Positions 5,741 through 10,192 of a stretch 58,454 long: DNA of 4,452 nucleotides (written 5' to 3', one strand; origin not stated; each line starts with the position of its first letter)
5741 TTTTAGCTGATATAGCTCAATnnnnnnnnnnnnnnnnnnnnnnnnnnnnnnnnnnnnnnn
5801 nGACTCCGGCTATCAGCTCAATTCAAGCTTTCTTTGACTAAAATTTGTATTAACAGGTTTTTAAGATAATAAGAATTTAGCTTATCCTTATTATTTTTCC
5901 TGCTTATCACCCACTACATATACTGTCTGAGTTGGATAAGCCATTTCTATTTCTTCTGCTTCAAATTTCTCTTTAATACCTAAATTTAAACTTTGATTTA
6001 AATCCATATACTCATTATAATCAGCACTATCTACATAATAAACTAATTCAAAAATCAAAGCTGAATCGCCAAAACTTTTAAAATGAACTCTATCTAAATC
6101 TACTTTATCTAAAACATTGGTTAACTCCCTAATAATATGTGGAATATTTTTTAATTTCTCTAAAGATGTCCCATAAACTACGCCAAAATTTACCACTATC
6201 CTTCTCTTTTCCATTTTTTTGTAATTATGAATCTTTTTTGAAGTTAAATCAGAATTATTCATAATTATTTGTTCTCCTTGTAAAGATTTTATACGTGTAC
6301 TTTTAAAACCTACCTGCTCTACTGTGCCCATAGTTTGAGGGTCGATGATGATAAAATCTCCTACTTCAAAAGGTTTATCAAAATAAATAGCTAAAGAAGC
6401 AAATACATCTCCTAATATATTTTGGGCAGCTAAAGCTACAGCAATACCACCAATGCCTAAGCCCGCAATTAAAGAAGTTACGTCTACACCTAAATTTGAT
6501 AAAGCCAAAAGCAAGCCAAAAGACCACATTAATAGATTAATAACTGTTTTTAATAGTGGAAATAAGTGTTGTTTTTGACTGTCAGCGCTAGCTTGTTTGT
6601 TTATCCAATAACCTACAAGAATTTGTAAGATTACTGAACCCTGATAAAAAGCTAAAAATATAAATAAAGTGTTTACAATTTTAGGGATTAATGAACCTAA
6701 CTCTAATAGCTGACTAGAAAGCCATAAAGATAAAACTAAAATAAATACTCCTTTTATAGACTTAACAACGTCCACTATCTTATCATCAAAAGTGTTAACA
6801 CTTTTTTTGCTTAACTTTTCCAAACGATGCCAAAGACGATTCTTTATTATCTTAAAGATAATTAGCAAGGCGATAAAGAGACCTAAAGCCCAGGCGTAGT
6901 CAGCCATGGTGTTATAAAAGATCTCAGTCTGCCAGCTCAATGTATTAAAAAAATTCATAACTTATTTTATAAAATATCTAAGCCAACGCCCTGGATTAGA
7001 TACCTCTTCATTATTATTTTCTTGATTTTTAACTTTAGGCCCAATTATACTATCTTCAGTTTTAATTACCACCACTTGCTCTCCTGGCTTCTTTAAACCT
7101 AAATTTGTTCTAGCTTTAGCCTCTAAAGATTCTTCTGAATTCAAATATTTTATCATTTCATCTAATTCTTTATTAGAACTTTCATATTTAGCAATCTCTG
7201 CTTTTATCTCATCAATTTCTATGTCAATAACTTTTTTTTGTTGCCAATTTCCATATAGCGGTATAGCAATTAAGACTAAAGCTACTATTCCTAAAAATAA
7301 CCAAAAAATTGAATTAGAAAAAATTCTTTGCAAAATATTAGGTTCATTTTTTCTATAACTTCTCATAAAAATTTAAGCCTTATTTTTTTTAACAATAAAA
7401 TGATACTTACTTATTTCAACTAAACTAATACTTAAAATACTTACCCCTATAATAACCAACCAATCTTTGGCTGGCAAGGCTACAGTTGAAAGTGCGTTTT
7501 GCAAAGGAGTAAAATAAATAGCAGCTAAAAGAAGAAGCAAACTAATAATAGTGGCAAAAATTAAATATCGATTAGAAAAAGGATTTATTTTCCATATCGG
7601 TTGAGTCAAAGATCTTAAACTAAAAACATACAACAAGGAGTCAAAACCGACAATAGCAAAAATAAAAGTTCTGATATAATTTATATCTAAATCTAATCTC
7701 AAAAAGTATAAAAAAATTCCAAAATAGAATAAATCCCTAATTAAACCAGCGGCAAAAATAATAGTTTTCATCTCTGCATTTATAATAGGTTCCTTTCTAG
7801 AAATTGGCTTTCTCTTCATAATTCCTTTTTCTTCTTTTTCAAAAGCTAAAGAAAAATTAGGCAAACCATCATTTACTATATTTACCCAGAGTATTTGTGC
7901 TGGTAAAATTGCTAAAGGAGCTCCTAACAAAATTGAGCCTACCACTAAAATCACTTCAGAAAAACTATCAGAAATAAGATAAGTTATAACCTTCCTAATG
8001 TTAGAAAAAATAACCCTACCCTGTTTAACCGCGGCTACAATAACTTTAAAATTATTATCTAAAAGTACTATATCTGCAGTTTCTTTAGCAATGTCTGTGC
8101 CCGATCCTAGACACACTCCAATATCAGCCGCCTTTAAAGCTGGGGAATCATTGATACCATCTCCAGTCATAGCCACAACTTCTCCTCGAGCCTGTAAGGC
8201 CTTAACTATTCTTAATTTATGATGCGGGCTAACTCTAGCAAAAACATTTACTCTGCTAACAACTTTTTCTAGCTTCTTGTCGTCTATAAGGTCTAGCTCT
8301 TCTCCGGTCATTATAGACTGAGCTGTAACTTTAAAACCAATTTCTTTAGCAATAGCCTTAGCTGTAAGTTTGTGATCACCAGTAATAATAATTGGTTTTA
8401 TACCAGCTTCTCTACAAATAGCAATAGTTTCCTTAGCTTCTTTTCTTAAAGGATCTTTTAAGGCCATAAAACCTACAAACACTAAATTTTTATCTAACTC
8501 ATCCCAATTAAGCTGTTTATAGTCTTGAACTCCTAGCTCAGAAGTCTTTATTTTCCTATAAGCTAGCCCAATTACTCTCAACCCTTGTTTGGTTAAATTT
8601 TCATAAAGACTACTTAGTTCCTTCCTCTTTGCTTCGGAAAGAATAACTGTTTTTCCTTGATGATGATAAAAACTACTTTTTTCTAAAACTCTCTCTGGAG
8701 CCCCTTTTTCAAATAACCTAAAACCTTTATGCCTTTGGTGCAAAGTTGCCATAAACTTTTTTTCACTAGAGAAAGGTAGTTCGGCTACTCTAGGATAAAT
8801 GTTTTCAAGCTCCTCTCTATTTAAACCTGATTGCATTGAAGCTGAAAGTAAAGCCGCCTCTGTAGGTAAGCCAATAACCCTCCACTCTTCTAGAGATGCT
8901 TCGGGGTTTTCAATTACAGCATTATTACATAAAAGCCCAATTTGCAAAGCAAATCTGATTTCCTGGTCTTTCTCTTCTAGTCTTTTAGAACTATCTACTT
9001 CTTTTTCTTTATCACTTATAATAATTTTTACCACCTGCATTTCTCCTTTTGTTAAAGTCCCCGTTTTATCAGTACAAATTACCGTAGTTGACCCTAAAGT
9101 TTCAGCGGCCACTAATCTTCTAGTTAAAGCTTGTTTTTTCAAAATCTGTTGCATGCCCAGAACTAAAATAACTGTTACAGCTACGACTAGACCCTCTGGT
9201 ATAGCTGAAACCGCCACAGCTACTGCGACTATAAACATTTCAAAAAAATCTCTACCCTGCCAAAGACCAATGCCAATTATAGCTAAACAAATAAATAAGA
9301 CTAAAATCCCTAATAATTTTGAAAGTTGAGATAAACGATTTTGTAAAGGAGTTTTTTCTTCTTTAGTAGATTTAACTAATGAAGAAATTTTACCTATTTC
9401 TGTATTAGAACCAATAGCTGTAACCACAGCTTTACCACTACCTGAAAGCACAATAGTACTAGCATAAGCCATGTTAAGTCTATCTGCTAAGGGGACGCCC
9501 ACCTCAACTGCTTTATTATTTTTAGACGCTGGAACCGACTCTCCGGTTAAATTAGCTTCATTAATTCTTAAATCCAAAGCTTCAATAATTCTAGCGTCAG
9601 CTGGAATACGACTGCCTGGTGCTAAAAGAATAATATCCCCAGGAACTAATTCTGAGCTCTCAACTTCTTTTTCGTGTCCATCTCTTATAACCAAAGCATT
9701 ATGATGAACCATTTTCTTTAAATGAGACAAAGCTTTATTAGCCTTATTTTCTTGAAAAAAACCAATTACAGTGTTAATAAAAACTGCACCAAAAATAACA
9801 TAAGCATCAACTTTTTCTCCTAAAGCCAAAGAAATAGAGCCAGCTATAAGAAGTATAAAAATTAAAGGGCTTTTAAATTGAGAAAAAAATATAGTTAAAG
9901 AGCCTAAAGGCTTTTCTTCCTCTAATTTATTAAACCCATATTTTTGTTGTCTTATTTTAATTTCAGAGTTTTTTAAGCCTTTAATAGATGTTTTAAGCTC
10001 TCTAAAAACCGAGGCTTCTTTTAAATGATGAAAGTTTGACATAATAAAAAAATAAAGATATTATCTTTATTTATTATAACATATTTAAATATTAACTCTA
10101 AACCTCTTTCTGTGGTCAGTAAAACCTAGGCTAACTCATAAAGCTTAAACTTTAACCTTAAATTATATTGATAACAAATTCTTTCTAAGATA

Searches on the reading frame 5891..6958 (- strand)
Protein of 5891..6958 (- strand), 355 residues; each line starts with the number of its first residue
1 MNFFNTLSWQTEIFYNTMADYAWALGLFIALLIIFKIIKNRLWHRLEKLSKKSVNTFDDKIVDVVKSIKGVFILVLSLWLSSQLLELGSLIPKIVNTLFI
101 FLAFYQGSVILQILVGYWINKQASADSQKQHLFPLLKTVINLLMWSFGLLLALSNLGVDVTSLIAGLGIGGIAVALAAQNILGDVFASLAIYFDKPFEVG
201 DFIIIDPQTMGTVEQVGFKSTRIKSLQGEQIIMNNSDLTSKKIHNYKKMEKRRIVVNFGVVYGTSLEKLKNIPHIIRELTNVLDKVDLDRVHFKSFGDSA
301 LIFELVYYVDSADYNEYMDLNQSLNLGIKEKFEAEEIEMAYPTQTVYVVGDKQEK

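Call 9: search_protein_families(library=pfam, proteins=[window:5891-6958:-], max_evalue=0.001)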
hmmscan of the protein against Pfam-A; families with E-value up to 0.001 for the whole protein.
window:5891-6958:- (355 aa): 3 families
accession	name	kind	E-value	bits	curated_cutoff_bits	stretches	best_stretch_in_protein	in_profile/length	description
PF00924.24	MS_channel_2nd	-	2.6e-17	63.1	20.2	1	180-248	1-68/68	Mechanosensitive ion channel, beta-domain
PF21082.3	MS_channel_3rd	-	1.1e-14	55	21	1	254-339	1-88/88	Mechanosensitive ion channel MscS, C-terminal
PF21088.3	MS_channel_1st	-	1.7e-09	37.9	23.1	1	138-179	1-42/42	Mechanosensitive ion channel, transmembrane helices 2/3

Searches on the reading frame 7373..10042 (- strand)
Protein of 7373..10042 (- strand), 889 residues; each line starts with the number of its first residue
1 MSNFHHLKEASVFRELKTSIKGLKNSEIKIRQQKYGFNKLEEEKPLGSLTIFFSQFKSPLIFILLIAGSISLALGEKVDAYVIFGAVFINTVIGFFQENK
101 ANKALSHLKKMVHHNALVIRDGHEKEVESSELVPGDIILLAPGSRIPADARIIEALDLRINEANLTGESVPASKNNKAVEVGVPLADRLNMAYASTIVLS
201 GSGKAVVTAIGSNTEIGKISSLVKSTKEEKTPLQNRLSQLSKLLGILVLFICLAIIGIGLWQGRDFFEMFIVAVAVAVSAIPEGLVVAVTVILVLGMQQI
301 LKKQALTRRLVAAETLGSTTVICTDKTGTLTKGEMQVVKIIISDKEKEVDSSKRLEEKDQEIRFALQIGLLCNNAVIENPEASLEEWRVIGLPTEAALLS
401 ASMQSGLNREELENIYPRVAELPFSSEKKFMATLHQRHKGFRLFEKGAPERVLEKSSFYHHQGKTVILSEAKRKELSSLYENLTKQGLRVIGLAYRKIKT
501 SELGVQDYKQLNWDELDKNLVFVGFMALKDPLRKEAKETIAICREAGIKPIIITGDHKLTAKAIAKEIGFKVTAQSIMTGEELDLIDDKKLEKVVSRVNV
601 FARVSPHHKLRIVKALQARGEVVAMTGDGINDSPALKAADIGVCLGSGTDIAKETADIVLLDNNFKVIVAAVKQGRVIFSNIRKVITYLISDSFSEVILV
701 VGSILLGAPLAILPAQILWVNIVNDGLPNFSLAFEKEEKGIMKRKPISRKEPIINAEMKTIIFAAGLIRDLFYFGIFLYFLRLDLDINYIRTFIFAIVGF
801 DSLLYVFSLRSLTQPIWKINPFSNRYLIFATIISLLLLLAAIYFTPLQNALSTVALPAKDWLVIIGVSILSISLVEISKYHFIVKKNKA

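Call 9: search_protein_families(library=pfam, proteins=[window:7373-10042:-], max_evalue=0.001)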
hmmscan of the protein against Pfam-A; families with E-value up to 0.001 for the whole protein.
window:7373-10042:- (889 aa): 7 families
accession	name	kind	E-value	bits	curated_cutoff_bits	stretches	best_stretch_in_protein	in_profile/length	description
PF00122.25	E1-E2_ATPase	-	1.8e-54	184.4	28.1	1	111-303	2-181/181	E1-E2 ATPase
PF00689.26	Cation_ATPase_C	-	5.1e-43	147.3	27.3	1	709-880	1-174/175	Cation transporting ATPase, C-terminus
PF13246.12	Cation_ATPase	-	5.3e-22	78.1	21.7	1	371-458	2-90/91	Cation transport ATPase (P-type)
PF00702.32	Hydrolase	-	8.3e-22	78.9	26.4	1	321-640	3-191/191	haloacid dehalogenase-like hydrolase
PF00690.31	Cation_ATPase_N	-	2.4e-16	59.6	20.4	1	5-71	2-69/69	Cation transporter/ATPase, N-terminus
PF08282.18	Hydrolase_3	-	2.1e-09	38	20.9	1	612-668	195-251/255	haloacid dehalogenase-like hydrolase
PF12710.13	HAD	-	3.4e-05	24.8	27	1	532-637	86-189/189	haloacid dehalogenase-like hydrolase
